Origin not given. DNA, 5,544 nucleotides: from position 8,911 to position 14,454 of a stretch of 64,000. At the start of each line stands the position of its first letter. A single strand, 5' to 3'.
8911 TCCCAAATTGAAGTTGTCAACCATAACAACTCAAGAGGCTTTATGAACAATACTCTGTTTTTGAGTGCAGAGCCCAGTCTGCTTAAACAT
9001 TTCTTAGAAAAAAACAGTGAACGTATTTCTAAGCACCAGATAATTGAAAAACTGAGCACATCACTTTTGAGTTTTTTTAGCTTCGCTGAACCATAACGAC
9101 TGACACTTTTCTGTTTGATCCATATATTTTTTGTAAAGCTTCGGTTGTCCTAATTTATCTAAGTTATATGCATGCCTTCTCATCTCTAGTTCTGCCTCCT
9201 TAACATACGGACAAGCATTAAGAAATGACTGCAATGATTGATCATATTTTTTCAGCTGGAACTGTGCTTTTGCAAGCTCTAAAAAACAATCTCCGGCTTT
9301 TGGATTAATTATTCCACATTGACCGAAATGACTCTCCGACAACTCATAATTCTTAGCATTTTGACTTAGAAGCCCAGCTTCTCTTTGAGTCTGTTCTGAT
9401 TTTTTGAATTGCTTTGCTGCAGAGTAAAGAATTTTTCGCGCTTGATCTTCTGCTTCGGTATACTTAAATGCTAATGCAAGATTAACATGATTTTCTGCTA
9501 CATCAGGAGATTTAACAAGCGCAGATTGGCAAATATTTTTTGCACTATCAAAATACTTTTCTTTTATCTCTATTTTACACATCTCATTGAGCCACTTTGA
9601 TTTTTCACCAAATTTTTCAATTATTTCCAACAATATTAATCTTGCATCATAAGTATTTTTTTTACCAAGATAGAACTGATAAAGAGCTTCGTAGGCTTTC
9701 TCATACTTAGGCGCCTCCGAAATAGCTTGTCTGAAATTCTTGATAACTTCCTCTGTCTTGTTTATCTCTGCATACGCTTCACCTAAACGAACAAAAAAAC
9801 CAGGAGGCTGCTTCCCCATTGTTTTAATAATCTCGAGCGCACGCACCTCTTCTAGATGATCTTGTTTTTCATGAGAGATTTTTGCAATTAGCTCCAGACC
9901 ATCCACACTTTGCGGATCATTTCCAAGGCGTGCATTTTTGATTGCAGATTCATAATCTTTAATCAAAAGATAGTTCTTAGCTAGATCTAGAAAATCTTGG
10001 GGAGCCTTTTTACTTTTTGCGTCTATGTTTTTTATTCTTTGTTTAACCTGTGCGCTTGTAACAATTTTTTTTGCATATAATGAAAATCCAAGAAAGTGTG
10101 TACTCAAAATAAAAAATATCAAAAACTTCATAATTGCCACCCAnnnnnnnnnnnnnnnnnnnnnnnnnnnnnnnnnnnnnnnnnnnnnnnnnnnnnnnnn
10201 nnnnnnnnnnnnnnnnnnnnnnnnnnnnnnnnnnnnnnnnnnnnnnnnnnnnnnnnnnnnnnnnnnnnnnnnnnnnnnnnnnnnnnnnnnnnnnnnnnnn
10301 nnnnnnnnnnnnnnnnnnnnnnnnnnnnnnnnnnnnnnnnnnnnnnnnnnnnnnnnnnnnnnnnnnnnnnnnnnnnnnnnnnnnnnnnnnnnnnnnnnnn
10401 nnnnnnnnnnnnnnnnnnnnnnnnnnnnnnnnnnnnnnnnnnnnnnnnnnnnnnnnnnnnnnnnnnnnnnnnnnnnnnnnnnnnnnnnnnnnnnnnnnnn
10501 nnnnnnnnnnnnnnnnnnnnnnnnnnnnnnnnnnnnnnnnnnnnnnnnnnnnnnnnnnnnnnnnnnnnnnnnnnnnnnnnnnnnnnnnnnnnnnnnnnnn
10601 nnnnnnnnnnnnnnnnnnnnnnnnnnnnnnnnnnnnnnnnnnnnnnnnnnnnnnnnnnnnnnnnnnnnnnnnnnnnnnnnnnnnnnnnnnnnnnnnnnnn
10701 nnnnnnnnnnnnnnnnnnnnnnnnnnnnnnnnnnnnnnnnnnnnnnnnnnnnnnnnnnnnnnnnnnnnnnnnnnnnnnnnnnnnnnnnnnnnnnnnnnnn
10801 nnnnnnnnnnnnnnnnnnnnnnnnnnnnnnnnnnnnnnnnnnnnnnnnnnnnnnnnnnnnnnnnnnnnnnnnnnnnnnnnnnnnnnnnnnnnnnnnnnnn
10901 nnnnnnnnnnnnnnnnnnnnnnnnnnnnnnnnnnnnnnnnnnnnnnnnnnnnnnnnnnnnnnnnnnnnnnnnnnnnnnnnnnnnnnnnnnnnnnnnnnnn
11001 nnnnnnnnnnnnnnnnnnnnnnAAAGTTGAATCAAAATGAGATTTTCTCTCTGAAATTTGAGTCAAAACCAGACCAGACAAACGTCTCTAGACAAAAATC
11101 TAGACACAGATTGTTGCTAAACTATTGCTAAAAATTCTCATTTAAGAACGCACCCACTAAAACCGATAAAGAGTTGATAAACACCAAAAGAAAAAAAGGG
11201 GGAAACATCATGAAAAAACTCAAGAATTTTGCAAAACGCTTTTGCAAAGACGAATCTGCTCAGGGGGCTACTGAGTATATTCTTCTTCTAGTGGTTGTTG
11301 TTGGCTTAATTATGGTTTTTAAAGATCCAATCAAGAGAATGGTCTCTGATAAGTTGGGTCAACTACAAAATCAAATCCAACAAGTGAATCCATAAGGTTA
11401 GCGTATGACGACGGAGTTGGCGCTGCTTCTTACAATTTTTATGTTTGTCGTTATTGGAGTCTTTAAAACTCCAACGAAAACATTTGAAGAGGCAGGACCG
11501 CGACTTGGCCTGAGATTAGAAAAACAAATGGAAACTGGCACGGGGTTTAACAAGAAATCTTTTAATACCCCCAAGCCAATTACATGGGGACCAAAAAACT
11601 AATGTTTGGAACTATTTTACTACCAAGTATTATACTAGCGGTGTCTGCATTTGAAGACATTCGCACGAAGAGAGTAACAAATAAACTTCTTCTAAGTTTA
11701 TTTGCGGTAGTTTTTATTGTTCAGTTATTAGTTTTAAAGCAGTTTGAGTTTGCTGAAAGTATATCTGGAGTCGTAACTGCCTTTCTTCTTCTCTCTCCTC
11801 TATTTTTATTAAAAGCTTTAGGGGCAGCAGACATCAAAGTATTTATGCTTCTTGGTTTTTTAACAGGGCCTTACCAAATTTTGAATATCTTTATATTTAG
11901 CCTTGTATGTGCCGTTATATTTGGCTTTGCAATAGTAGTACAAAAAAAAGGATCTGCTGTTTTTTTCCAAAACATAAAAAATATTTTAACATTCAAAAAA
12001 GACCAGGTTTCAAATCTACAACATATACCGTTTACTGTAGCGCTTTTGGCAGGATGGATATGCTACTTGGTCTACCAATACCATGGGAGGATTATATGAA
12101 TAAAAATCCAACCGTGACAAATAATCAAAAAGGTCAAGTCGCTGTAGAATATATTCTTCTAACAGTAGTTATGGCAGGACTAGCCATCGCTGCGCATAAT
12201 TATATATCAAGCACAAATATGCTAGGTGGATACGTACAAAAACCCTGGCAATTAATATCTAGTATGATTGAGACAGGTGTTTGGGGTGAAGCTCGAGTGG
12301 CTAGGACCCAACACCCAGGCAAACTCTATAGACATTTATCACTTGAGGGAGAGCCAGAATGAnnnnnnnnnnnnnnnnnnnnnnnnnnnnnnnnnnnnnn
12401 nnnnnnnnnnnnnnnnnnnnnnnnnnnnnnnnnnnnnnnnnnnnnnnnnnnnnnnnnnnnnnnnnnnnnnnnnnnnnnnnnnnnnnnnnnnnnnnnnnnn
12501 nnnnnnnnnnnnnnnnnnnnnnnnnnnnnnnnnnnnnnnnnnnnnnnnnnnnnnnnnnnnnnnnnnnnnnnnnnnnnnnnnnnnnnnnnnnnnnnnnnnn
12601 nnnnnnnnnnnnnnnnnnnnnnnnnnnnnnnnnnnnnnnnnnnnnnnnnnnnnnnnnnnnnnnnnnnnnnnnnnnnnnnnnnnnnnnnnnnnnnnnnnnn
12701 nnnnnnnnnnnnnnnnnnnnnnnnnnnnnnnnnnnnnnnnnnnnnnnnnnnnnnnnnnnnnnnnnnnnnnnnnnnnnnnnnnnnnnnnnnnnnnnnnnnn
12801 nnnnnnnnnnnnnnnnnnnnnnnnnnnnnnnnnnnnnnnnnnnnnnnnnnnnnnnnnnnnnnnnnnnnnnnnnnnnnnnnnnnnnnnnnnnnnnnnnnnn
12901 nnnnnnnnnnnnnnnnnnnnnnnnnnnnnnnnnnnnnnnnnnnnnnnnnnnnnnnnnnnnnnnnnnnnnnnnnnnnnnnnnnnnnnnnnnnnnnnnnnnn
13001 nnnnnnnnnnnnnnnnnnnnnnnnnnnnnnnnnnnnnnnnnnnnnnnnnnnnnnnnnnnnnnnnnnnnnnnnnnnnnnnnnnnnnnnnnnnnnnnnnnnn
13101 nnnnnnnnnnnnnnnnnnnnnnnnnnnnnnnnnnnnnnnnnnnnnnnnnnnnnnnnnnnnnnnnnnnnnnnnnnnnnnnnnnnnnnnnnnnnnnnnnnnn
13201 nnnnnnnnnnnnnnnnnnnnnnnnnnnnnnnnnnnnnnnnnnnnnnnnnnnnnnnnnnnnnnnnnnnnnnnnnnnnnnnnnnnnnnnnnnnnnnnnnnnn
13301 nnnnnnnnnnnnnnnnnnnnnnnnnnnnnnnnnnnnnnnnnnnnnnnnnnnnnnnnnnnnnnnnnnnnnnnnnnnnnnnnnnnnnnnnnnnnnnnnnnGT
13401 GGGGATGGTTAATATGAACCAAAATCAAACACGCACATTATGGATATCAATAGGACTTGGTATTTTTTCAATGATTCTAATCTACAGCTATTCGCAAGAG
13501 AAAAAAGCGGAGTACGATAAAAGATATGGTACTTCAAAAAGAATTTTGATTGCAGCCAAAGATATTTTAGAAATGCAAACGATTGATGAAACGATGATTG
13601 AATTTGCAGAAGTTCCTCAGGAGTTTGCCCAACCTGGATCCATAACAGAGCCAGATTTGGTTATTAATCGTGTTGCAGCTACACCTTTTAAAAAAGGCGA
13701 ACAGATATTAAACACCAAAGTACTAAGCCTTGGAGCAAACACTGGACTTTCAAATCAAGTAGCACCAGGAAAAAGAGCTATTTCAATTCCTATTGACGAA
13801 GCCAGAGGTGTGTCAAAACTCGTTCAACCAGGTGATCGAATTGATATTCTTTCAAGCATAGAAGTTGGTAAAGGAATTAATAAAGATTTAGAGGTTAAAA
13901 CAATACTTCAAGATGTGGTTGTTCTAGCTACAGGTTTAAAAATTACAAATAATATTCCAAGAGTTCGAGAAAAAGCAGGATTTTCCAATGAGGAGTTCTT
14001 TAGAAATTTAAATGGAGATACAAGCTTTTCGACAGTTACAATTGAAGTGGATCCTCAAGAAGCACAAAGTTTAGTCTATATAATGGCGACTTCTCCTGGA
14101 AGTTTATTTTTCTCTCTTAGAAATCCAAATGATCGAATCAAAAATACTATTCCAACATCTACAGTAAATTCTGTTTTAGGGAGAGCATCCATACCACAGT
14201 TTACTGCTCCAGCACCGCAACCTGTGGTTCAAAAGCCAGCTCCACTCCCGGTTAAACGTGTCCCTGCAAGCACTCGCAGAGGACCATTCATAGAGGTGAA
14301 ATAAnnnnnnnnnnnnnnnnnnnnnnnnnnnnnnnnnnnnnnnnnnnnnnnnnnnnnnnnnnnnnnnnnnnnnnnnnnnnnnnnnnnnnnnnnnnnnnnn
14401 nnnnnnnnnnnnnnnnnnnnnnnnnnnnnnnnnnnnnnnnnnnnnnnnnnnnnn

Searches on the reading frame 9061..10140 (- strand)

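Call 6: search_protein_families(library=ncbifam, proteins=[window:9061-10140:-], max_evalue=0.01)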
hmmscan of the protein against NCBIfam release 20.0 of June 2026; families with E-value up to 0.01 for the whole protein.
window:9061-10140:- (359 aa): 9 families
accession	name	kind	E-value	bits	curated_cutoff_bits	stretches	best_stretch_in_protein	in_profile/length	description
TIGR02917.1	PEP_TPR_lipo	equivalog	1.1e-10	40.1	312.2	2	119-306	131-318/899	XrtA/PEP-CTERM system TPR-repeat protein PrsT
TIGR02521.1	type_IV_pilW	equivalog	1e-06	28.5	154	0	119-170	141-192/234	type IV pilus biogenesis/stability protein PilW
TIGR02795.1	tol_pal_ybgF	equivalog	1.3e-06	29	90.1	0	119-181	45-110/119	tol-pal system protein YbgF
NF033758.1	gliding_GltE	equivalog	3.7e-06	26.2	225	1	118-244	159-289/411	adventurous gliding motility TPR repeat lipoprotein GltE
NF040959.1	MamA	equivalog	7.4e-05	22.3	200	1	94-223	52-181/204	magnetosome protein MamA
NF047371.1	FlcA_CTERM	equivalog_domain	0.00041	18.9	300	1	194-254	326-386/646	periplasmic flagellar collar protein FlcA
TIGR02552.1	LcrH_SycD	equivalog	0.0016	18.1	104.8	0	115-183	54-122/136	SycD/LcrH family type III secretion system chaperone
NF047558.1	TPR_END_plus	domain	0.0038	17.1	32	0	122-147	8-33/56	TPR end-of-group domain-containing protein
NF033920.0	C39_PA2778_fam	equivalog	0.004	16.6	150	0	161-243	170-252/255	PA2778 family cysteine peptidase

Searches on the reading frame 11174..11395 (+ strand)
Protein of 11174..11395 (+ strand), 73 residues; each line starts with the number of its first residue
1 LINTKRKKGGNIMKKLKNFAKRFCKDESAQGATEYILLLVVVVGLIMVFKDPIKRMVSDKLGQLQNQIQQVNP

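Call 5: search_protein_families(library=pfam, proteins=[window:11174-11395:+], max_evalue=0.01)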
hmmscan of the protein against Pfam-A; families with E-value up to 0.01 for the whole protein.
window:11174-11395:+ (73 aa): 1 family
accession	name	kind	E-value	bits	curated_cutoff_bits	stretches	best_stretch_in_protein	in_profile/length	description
PF16982.10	Flp1_like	-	4.5e-11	42.5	33.5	1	22-69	1-48/49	Putative Flagellin, Flp1-like, domain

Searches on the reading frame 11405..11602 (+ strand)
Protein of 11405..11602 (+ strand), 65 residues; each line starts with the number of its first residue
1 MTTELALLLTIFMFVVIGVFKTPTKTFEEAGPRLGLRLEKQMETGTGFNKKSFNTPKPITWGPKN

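Call 50: search_protein_families(library=pfam, proteins=[window:11405-11602:+], max_evalue=0.01)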
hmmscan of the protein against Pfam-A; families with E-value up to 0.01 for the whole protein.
window:11405-11602:+ (65 aa): 0 families

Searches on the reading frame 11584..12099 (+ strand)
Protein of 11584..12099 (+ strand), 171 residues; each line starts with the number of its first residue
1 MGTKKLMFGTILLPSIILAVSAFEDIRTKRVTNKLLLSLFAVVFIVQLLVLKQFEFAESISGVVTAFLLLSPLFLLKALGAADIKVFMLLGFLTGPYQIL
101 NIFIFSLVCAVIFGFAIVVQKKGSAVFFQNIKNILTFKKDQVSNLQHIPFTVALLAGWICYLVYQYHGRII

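Call 5: search_protein_families(library=pfam, proteins=[window:11584-12099:+], max_evalue=0.01)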
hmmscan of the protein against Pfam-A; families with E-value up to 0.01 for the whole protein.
window:11584-12099:+ (171 aa): 1 family
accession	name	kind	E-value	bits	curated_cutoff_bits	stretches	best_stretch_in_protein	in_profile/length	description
PF01478.23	Peptidase_A24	-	3.5e-16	60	26.5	1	15-114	4-103/104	Type IV leader peptidase family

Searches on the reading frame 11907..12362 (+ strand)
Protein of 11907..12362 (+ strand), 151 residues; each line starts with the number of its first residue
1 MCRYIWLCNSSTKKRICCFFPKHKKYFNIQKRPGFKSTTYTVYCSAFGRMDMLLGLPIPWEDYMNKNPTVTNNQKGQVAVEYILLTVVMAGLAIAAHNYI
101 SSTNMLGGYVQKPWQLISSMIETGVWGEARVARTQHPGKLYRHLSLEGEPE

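Call 50: search_protein_families(library=pfam, proteins=[window:11907-12362:+], max_evalue=0.01)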
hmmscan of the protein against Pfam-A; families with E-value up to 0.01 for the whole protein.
window:11907-12362:+ (151 aa): 1 family
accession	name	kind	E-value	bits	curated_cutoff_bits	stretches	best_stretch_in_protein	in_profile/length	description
PF04021.17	Class_IIIsignal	-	0.00027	21.2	23.7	1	75-99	2-26/27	Class III signal peptide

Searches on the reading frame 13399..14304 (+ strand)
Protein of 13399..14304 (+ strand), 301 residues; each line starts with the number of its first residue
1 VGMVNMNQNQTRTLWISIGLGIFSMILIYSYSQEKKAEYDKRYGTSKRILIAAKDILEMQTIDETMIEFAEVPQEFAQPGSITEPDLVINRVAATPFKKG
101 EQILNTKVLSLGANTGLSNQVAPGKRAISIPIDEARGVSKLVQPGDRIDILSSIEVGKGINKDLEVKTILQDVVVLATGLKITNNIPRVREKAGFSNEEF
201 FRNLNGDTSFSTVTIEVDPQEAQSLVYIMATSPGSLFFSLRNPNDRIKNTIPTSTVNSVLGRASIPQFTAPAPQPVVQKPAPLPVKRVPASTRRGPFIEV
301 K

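Call 5: search_protein_families(library=pfam, proteins=[window:13399-14304:+], max_evalue=0.01)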
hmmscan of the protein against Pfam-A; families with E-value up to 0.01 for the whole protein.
window:13399-14304:+ (301 aa): 2 families
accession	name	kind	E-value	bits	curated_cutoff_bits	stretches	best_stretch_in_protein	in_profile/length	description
PF16976.10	RcpC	-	7.1e-22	77.9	28.8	1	116-241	2-114/114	Flp pilus assembly protein RcpC/CpaB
PF08666.17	SAF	-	2.5e-09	38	21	1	48-104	2-58/63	SAF domain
